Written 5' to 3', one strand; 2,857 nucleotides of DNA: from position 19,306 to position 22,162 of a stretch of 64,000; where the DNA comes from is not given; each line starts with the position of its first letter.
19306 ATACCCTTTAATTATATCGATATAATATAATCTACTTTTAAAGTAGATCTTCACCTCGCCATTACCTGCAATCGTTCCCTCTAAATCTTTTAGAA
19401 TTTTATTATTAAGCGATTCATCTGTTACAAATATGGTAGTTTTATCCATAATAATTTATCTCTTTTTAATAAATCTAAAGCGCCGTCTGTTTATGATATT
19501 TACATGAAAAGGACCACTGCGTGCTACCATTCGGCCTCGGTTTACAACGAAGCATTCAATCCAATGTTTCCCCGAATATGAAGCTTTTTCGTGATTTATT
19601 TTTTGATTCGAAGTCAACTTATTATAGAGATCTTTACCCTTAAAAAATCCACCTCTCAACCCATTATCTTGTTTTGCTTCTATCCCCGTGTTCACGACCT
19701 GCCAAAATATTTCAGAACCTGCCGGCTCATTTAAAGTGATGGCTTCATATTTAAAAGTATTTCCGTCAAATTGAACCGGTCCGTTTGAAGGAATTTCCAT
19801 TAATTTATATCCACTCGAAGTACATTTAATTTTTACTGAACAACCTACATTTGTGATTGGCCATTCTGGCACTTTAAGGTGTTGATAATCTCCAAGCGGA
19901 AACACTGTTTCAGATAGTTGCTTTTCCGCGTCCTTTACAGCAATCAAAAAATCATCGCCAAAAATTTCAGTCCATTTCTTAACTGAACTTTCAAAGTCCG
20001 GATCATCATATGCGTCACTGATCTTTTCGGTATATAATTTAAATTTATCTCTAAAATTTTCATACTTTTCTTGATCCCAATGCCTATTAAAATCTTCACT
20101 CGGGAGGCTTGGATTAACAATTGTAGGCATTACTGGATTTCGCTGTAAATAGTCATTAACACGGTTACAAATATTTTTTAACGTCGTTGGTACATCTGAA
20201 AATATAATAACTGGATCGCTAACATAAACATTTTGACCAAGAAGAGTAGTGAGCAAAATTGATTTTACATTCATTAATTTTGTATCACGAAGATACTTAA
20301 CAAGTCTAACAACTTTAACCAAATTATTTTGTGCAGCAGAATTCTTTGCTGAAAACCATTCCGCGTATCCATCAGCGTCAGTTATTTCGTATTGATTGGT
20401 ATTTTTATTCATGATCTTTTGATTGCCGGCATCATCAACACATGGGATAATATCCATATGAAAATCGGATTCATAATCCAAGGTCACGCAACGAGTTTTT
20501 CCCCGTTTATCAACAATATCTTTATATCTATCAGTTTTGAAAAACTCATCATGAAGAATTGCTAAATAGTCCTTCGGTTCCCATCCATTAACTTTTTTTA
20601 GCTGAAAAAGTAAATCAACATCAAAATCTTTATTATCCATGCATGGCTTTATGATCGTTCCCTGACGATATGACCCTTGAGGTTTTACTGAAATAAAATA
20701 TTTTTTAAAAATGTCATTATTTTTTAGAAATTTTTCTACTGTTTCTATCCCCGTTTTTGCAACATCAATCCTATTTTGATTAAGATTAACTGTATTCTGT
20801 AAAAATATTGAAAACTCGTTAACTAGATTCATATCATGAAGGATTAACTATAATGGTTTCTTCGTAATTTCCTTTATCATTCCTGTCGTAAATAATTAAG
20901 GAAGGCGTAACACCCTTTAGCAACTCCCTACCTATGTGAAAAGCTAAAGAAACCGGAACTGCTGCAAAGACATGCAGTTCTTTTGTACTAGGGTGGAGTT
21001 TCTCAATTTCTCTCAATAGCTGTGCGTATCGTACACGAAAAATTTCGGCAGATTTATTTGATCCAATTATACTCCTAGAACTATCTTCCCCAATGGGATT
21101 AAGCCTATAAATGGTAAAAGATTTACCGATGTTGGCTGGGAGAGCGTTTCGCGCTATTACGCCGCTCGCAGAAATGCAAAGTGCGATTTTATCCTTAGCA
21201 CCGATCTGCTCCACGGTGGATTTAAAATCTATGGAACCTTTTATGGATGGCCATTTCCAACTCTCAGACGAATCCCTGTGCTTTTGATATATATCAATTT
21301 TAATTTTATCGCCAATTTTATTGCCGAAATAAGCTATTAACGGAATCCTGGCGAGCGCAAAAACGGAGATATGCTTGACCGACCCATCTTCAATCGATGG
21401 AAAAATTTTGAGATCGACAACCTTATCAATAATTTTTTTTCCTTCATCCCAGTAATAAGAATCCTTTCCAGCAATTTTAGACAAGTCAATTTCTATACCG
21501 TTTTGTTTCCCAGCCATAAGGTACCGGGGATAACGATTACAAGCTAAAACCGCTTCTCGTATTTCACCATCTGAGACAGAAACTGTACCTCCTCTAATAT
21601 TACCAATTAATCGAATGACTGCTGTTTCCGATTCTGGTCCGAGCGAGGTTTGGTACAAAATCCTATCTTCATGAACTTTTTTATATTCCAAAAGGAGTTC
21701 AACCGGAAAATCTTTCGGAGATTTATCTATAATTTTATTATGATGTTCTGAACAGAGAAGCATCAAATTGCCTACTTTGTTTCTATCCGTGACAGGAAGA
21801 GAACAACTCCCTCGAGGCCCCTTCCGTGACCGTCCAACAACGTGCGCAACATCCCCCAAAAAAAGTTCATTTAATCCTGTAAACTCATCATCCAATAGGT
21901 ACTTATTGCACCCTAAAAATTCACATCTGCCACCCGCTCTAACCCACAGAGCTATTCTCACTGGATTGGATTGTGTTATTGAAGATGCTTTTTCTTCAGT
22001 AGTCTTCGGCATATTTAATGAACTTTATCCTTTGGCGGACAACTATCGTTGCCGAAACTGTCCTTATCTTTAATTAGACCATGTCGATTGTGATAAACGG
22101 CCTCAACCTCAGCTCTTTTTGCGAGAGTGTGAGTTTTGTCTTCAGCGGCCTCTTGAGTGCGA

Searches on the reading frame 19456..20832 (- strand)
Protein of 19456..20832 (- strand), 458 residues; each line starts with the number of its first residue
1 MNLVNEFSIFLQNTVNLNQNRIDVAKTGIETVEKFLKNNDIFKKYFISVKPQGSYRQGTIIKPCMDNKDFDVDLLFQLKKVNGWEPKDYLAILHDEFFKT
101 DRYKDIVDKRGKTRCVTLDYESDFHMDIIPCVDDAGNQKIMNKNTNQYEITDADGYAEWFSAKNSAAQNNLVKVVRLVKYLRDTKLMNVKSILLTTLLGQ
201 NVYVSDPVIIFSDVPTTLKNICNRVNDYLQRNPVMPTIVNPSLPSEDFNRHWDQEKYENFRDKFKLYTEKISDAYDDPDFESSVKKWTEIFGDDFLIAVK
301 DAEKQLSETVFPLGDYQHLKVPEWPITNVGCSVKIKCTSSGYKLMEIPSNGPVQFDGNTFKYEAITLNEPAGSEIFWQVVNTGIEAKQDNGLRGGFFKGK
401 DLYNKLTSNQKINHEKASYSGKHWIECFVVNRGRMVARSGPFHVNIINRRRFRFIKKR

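Call 78: search_protein_families(library=pfam, proteins=[window:19456-20832:-], max_evalue=0.00001)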
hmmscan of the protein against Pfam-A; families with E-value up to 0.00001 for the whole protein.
window:19456-20832:- (458 aa): 3 families
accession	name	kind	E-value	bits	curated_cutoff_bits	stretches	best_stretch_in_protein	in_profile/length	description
PF18144.7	SMODS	-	5.3e-32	111.7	26.5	1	1-164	1-164/164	Second Messenger Oligonucleotide or Dinucleotide Synthetase domain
PF18134.7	AGS_C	-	4.4e-22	78.9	26.7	1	317-446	4-128/129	Adenylyl/Guanylyl and SMODS C-terminal sensor domain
PF21654.3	DncV-like_NTFase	-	2.2e-08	35.3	24.9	1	50-128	4-87/90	Cyclic GMP-AMP synthase DncV-like, nucleotidyltransferase domain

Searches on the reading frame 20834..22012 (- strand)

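Call 78: search_protein_families(library=pfam, proteins=[window:20834-22012:-], max_evalue=0.00001)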
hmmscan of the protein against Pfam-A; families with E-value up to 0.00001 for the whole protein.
window:20834-22012:- (392 aa): 1 family
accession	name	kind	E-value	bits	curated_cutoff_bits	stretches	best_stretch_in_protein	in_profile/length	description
PF18145.6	SAVED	-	2e-35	122.7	26.2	1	212-387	15-188/190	SMODS-associated and fused to various effectors sensor domain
